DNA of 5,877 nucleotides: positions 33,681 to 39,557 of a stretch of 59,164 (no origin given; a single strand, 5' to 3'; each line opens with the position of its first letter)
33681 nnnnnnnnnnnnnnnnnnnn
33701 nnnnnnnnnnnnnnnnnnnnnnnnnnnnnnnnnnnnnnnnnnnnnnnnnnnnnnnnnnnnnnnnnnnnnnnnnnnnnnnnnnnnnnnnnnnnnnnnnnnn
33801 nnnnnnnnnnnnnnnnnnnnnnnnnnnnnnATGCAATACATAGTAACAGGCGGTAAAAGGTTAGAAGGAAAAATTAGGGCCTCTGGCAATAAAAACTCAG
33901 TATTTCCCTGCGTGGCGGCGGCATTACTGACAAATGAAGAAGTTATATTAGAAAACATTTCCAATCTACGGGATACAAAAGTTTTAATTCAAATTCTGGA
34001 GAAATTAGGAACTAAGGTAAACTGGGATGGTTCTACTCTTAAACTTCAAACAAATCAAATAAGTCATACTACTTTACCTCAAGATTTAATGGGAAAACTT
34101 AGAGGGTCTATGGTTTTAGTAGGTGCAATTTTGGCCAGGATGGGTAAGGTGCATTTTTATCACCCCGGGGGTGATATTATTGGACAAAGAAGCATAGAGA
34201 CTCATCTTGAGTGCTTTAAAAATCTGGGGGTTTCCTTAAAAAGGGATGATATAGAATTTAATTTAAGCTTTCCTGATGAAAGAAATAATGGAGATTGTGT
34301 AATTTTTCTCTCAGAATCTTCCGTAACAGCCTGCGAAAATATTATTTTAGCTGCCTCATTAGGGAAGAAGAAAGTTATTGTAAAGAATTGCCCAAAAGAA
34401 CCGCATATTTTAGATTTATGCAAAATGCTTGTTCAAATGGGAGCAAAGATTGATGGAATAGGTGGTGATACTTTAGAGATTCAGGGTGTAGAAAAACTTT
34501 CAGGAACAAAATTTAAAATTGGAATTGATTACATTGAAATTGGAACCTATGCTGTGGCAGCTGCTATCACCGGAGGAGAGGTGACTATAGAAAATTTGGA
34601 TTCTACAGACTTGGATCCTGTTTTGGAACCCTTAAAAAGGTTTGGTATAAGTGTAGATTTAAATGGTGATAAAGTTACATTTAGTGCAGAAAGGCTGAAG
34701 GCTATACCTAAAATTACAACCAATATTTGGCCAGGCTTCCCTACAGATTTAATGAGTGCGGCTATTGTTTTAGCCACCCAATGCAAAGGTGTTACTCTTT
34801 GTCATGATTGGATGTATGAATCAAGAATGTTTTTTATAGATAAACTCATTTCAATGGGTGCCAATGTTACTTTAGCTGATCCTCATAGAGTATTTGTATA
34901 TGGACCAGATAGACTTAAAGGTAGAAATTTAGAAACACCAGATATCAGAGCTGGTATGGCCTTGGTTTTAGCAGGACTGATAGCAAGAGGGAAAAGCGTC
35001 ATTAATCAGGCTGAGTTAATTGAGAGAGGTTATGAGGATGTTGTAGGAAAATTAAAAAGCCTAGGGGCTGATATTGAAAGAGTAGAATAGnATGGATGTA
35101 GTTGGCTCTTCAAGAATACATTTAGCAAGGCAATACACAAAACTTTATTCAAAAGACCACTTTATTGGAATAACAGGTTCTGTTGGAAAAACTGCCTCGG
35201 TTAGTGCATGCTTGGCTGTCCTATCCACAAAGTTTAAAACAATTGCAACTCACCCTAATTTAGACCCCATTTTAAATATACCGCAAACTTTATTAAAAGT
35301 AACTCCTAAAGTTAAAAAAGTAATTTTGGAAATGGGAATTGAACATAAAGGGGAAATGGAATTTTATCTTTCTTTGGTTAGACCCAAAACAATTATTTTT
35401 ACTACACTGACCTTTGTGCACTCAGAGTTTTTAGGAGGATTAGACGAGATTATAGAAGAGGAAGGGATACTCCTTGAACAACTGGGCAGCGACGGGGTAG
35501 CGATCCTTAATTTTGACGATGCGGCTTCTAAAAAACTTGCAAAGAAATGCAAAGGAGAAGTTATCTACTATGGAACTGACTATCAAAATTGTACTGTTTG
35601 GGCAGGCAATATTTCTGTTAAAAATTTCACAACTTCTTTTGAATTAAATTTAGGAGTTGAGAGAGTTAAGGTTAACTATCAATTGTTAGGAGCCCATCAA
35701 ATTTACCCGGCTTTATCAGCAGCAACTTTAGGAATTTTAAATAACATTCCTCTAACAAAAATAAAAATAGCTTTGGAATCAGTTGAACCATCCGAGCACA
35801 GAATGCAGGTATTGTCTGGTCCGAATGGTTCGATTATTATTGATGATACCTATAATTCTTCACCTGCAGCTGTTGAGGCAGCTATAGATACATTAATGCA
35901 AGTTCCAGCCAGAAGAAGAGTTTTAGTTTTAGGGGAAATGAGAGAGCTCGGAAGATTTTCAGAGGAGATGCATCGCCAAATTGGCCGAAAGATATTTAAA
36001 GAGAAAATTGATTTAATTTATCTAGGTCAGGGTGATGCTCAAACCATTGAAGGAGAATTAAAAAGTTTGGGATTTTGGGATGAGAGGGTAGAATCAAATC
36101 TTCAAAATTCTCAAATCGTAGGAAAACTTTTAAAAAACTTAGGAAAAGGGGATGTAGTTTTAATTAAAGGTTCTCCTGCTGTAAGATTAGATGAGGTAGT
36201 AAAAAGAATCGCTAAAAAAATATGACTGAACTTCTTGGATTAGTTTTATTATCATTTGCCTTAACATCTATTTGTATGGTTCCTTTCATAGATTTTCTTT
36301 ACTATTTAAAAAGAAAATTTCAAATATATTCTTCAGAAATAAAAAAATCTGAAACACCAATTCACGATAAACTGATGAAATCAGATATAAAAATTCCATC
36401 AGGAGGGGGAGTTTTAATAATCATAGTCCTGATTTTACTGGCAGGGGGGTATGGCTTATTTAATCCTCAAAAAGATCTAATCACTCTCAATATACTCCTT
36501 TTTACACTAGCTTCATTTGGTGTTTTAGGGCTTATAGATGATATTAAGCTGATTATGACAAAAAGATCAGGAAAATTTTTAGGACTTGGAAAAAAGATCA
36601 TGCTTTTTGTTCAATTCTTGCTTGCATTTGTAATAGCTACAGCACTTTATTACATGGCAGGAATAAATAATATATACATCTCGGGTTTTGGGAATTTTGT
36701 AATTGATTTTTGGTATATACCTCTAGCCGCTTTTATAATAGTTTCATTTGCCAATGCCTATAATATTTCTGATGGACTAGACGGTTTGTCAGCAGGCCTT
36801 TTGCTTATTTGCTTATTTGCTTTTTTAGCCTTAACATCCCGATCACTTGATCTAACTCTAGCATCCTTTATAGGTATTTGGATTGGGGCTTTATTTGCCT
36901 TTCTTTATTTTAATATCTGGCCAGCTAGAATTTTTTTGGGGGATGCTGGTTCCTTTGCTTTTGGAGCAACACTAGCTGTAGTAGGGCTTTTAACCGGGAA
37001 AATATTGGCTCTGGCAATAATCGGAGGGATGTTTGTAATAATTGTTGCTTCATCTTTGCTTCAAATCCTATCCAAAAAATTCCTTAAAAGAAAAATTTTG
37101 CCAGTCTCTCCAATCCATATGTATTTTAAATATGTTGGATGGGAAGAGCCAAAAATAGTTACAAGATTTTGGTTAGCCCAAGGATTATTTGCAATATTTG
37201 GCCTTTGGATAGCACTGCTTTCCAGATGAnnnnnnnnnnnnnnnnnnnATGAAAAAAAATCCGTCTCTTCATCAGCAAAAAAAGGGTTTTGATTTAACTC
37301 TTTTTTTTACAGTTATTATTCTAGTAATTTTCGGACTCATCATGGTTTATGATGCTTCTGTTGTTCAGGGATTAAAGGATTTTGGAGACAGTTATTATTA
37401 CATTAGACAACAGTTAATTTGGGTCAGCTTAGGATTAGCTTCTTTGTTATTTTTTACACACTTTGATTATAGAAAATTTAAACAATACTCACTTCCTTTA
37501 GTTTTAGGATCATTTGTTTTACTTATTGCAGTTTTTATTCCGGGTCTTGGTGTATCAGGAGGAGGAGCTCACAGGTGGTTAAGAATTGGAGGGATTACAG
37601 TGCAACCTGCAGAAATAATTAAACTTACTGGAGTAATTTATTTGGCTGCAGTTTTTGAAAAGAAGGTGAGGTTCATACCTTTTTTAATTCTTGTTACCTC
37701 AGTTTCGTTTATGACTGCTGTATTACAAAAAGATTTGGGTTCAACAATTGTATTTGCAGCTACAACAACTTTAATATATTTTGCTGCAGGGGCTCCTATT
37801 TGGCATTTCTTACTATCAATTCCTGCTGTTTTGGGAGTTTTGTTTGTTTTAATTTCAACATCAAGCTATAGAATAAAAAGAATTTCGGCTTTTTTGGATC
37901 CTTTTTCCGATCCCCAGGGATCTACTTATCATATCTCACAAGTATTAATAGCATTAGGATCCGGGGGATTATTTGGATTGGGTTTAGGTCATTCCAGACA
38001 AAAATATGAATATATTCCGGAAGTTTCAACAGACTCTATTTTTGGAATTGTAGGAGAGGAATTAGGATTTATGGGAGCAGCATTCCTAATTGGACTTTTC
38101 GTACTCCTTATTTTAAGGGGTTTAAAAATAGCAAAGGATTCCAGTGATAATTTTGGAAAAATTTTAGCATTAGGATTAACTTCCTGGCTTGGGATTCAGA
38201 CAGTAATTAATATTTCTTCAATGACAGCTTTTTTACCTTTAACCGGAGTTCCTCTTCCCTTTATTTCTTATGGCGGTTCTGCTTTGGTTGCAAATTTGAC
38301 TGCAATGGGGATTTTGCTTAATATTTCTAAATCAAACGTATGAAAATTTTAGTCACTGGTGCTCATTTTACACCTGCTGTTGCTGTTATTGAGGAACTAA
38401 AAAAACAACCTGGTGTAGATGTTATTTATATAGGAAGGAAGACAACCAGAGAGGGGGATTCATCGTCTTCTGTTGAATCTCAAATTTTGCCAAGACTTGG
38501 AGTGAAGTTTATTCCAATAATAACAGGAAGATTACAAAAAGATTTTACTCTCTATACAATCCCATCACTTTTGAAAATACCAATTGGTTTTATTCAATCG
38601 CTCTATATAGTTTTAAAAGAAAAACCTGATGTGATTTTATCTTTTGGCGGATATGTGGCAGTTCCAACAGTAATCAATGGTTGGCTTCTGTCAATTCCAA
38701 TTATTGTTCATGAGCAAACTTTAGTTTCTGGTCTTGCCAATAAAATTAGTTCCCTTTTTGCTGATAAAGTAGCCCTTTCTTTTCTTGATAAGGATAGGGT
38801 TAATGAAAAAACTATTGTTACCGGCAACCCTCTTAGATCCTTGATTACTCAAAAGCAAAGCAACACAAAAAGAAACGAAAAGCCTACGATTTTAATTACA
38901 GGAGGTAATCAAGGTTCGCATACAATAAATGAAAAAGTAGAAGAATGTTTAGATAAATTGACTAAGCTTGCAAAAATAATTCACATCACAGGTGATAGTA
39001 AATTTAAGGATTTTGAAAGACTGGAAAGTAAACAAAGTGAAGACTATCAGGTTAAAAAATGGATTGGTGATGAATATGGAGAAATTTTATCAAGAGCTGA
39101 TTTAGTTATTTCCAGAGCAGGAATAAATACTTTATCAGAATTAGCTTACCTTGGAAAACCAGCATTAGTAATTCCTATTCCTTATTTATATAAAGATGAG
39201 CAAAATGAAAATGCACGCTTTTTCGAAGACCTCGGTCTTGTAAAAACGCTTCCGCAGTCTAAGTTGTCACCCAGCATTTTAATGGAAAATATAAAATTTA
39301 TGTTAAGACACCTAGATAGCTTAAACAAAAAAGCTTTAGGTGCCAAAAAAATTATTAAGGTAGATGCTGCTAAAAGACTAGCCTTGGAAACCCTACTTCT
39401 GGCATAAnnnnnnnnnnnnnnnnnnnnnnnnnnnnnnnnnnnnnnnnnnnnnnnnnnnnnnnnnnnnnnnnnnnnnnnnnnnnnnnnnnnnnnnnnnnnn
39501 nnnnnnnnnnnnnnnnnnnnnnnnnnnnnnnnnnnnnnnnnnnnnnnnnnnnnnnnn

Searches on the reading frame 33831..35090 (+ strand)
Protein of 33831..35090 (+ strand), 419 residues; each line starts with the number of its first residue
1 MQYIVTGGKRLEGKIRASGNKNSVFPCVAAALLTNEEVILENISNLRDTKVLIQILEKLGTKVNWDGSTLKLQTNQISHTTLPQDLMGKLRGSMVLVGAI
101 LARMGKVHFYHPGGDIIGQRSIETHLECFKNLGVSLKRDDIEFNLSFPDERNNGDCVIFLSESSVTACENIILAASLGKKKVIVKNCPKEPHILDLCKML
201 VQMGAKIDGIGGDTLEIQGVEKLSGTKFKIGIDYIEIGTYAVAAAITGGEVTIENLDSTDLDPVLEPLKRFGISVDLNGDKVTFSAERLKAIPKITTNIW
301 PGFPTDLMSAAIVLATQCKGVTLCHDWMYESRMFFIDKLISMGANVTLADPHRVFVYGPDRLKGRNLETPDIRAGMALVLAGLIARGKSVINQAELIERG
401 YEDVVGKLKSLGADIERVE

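Call 7: search_protein_families(library=pfam, proteins=[window:33831-35090:+], max_evalue=0.01)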
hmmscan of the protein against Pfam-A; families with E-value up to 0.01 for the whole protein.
window:33831-35090:+ (419 aa): 1 family
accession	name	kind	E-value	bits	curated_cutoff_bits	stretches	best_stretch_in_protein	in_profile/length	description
PF00275.25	EPSP_synthase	-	3e-64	217.7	22.8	1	5-408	1-417/417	EPSP synthase (3-phosphoshikimate 1-carboxyvinyltransferase)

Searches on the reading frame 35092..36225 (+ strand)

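Call 7: search_protein_families(library=pfam, proteins=[window:35092-36225:+], max_evalue=0.01)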
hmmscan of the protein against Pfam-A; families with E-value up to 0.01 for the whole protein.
window:35092-36225:+ (377 aa): 2 families
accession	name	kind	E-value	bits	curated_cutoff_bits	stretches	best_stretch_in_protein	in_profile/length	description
PF08245.18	Mur_ligase_M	-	2e-30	106.7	24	1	27-213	1-199/200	Mur ligase middle domain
PF02875.26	Mur_ligase_C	-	3.4e-19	70.3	28.4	1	236-361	1-126/127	Mur ligase, glutamate ligase domain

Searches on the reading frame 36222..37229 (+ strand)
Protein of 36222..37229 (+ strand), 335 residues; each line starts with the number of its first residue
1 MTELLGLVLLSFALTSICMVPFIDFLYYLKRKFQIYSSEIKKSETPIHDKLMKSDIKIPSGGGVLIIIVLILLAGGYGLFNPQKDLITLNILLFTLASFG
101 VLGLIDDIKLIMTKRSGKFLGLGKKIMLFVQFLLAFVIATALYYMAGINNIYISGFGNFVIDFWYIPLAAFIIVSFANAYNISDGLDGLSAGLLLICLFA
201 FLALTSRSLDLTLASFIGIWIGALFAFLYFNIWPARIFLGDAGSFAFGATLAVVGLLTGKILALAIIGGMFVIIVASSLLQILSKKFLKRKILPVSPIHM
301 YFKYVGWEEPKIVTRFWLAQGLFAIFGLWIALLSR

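Call 7: search_protein_families(library=pfam, proteins=[window:36222-37229:+], max_evalue=0.01)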
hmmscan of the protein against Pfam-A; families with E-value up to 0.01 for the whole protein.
window:36222-37229:+ (335 aa): 1 family
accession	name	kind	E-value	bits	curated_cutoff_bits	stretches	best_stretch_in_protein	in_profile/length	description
PF00953.26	Glycos_transf_4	-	5.2e-26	92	27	1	91-257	3-158/160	Glycosyl transferase family 4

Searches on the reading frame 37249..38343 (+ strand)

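Call 7: search_protein_families(library=pfam, proteins=[window:37249-38343:+], max_evalue=0.01)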
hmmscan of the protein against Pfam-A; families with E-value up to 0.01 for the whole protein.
window:37249-38343:+ (364 aa): 1 family
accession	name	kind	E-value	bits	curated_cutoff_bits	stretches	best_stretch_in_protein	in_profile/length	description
PF01098.24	FTSW_RODA_SPOVE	-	4e-102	342.3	26.4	1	18-362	4-353/356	Cell cycle protein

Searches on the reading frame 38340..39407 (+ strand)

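Call 7: search_protein_families(library=pfam, proteins=[window:38340-39407:+], max_evalue=0.01)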
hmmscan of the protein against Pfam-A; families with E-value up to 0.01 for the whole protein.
window:38340-39407:+ (355 aa): 3 families
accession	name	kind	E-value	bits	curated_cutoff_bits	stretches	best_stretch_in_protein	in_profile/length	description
PF04101.22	Glyco_tran_28_C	-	7.2e-32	111.2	22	1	183-346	1-165/166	Glycosyltransferase family 28 C-terminal domain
PF03033.26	Glyco_transf_28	-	4.4e-24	85.6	26.2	1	6-145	8-138/139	Glycosyltransferase family 28 N-terminal domain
PF13528.12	Glyco_trans_1_3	-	0.00016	21.4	25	1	237-314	239-314/322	Glycosyl transferase family 1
